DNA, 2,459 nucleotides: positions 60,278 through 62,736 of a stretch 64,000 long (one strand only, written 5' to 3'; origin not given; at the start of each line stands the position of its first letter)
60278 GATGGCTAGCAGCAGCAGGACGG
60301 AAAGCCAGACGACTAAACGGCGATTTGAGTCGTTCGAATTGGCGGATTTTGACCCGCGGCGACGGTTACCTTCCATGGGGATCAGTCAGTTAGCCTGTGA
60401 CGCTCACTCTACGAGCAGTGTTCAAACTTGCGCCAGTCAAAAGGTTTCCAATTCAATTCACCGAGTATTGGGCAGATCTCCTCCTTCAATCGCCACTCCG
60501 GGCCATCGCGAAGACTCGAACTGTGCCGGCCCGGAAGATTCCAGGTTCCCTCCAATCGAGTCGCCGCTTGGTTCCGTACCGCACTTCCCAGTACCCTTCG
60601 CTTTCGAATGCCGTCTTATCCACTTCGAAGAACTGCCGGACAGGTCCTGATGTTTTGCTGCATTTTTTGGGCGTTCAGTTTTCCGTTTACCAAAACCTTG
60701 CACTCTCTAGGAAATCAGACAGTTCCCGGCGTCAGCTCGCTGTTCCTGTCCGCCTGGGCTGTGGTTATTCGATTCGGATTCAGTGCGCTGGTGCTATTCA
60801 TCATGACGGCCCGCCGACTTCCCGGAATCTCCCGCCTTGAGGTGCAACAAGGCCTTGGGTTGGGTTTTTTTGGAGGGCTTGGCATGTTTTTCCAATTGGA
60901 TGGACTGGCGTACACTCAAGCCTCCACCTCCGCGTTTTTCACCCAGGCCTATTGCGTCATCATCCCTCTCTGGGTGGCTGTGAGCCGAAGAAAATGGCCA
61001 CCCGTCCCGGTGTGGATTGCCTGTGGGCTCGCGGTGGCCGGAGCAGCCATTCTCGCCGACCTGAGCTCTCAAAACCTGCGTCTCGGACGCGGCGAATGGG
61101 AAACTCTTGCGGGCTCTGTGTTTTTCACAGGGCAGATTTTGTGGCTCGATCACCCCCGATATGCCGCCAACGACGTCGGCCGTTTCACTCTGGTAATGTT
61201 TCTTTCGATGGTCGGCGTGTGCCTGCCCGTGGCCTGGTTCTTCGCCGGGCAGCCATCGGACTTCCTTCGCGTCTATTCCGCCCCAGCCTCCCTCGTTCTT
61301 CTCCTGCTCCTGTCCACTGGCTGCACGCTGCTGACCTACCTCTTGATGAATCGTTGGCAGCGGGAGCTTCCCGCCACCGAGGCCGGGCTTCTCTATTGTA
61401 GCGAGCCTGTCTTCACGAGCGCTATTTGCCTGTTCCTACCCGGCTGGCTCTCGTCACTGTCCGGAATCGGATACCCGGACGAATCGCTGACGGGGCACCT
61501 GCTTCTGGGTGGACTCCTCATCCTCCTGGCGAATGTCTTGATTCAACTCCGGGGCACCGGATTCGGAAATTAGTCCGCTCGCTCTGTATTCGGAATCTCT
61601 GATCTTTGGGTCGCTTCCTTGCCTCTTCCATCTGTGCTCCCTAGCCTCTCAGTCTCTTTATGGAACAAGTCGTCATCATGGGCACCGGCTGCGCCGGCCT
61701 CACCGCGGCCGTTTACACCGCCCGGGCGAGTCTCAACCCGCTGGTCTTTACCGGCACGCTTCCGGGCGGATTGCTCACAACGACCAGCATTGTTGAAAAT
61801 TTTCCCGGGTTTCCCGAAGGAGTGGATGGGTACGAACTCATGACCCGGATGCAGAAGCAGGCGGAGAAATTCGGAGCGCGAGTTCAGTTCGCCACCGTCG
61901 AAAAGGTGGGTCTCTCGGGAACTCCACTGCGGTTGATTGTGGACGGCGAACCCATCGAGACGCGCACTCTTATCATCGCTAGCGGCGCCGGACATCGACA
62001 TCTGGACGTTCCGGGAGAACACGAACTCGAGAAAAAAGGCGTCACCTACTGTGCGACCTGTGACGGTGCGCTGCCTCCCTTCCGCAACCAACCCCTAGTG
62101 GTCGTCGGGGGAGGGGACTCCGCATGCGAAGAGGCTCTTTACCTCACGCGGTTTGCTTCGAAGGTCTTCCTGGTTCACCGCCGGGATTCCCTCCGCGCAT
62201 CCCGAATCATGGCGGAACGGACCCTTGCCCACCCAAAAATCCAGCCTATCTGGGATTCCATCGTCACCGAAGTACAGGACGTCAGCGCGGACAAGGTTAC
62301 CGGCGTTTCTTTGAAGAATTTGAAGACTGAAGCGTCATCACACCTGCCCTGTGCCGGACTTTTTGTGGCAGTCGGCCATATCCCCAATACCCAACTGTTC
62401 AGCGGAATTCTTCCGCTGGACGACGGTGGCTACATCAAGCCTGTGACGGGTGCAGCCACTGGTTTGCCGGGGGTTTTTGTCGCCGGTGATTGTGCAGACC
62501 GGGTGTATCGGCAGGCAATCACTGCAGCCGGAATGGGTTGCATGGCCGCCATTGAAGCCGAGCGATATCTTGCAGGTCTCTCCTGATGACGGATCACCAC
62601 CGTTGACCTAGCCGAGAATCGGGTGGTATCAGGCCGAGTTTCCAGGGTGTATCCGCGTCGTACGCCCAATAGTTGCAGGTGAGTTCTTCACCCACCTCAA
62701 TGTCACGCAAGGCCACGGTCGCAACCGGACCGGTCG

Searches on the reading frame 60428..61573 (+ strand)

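Call 46: search_protein_families(library=pfam, proteins=[window:60428-61573:+], max_evalue=0.001)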
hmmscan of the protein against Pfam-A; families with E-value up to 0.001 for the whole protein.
window:60428-61573:+ (381 aa): 1 family
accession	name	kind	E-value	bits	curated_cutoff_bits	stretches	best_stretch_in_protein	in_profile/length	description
PF00892.27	EamA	-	1.3e-12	48.6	28.2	2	74-209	7-133/135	EamA-like transporter family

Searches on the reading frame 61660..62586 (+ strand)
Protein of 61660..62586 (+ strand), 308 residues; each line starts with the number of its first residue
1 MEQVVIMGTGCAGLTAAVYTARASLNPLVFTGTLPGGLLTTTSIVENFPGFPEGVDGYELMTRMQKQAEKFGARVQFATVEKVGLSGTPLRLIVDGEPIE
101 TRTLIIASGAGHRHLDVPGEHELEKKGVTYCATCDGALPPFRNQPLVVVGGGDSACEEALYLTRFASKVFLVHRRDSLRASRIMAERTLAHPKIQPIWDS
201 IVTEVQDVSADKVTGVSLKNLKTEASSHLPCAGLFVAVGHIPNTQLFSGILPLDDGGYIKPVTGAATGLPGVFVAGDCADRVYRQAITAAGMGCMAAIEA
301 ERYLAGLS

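Call 46: search_protein_families(library=pfam, proteins=[window:61660-62586:+], max_evalue=0.001)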
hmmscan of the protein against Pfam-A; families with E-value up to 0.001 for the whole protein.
window:61660-62586:+ (308 aa): 4 families
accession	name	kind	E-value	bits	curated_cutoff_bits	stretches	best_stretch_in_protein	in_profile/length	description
PF07992.20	Pyr_redox_2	-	7.7e-43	147.4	26.1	1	3-293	2-291/291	Pyridine nucleotide-disulphide oxidoreductase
PF00070.33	Pyr_redox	-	2.9e-15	57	22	1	146-219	2-80/82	Pyridine nucleotide-disulphide oxidoreductase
PF13738.12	Pyr_redox_3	-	4.6e-14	52.8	30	1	60-276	83-305/305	Pyridine nucleotide-disulphide oxidoreductase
PF01266.30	DAO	-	4.1e-05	23.7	27.9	0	55-278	146-335/353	FAD dependent oxidoreductase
